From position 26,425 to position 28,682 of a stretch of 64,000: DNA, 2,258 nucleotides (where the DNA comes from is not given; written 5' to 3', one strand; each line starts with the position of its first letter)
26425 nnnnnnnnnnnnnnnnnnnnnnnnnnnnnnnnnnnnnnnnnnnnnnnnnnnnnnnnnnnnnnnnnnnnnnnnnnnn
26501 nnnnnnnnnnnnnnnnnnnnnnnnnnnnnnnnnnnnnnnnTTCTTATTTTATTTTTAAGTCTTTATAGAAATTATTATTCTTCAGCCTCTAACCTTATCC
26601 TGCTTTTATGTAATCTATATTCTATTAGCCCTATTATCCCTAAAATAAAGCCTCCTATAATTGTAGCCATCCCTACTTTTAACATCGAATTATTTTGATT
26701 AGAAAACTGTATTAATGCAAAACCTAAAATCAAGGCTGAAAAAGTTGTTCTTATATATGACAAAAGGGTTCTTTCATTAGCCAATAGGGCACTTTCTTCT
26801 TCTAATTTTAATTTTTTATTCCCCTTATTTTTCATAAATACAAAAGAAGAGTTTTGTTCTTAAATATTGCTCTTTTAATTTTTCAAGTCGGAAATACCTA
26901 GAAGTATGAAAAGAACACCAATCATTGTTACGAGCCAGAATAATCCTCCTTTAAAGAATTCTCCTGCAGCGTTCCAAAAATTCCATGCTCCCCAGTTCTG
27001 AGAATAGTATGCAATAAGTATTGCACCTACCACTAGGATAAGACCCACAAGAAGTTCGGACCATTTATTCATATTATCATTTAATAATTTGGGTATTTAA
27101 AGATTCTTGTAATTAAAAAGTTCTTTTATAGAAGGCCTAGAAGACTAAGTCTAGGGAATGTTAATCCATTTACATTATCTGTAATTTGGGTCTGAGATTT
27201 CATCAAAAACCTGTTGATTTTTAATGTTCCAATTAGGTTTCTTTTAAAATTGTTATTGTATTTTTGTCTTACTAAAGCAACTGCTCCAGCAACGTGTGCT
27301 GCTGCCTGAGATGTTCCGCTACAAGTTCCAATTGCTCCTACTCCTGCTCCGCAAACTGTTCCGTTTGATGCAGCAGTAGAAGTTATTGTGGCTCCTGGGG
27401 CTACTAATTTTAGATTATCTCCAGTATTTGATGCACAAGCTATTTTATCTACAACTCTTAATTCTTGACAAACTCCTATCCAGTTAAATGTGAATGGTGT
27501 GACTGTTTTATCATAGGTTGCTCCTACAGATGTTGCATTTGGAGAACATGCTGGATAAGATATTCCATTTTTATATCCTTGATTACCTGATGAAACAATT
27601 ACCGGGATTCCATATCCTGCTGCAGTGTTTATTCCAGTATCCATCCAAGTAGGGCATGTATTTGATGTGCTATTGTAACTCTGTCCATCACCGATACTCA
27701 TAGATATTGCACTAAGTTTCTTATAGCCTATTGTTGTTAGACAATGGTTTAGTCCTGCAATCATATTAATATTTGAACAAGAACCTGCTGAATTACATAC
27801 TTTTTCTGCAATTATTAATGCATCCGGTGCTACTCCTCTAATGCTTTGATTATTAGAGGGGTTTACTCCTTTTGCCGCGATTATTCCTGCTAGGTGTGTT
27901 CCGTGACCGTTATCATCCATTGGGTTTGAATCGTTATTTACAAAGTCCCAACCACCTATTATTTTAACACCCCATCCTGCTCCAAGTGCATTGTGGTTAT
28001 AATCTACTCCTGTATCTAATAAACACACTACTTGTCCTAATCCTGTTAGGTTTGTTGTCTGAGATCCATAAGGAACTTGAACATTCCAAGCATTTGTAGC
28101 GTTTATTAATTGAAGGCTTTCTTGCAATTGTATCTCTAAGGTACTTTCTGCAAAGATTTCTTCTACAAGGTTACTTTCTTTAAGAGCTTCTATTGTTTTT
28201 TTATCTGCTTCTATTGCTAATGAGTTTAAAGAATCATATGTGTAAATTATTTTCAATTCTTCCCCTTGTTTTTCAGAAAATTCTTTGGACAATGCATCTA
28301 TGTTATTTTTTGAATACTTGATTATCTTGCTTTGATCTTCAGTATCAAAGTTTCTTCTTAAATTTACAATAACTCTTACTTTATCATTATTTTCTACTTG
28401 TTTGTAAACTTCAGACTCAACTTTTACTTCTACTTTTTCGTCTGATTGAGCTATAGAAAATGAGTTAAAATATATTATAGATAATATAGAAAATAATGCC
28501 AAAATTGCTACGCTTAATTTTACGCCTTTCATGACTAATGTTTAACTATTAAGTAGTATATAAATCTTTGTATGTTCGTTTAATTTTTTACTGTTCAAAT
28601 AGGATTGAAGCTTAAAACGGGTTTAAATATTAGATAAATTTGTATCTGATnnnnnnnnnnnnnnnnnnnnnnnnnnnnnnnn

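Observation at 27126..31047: One-component membrane-tethered ArsR-type HTH protein with a ~670-aa extracellular beta-propeller-like domain, divergent from a secreted S8 protease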

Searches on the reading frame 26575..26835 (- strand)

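Call 3: search_protein_families(library=pfam, proteins=[window:26575-26835:-], max_evalue=0.01)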
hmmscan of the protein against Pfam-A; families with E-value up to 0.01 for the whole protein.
window:26575-26835:- (86 aa): 2 families
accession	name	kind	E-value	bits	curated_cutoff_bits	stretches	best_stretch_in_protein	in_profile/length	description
PF02656.20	DUF202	-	1.3e-13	51.6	23.4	1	18-76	4-65/68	Domain of unknown function (DUF202)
PF20712.2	CyanoTRADDas_TM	-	0.003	18.1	24.3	1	25-78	12-63/68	Cyanobacterial TRADD-N associated 2-Transmembrane domain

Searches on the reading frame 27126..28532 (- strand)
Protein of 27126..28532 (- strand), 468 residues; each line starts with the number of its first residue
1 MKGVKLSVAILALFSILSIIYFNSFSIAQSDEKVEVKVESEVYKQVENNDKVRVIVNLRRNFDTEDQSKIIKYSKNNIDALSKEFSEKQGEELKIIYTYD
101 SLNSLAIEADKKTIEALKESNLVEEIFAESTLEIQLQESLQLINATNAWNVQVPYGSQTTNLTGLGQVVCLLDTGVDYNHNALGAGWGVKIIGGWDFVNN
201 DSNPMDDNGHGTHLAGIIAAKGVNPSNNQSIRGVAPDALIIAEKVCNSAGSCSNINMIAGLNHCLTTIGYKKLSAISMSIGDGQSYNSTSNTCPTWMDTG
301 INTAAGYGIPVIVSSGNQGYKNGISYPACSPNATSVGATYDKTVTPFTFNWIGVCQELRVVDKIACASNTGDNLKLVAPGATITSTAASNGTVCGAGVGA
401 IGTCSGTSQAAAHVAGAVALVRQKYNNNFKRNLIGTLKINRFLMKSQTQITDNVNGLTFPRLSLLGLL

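Call 3: search_protein_families(library=pfam, proteins=[window:27126-28532:-], max_evalue=0.01)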
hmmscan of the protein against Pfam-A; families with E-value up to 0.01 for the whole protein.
window:27126-28532:- (468 aa): 2 families
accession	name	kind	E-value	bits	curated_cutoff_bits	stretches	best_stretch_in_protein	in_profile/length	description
PF00082.27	Peptidase_S8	-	7.4e-39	134.2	21.8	1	166-433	3-264/288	Subtilase family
PF05922.21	Inhibitor_I9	-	0.0003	21.9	21.2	1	55-134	3-81/82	Peptidase inhibitor I9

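Call 4: search_protein_families(library=ncbifam, proteins=[window:27126-28532:-], max_evalue=0.01)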
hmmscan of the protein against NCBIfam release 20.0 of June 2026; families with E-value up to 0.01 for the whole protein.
window:27126-28532:- (468 aa): 5 families
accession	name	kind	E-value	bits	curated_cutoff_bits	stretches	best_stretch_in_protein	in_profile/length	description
TIGR03921.1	T7SS_mycosin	equivalog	2.3e-28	99.3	278.75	2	163-353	11-195/353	type VII secretion-associated serine protease mycosin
NF040553.1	SGO_0316_fam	subfamily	1.5e-09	36.1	1400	1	29-182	138-303/1486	SGO_0316/SGO_0317 family LPXTG-anchored serine peptidase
NF040809.1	germ_prot_CspBA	exception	3e-07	28.5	1250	1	199-308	713-822/1099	bifunctional germination protease/germinant receptor pseudoprotease CspBA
NF033595.1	denti_PrtP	equivalog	3e-06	26.1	300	1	205-236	245-273/606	dentilisin complex serine proteinase subunit PrtP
NF049966.1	QH_SP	equivalog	0.00048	19.5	165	0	171-356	4-158/219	subtilisin-like serine protease QhpE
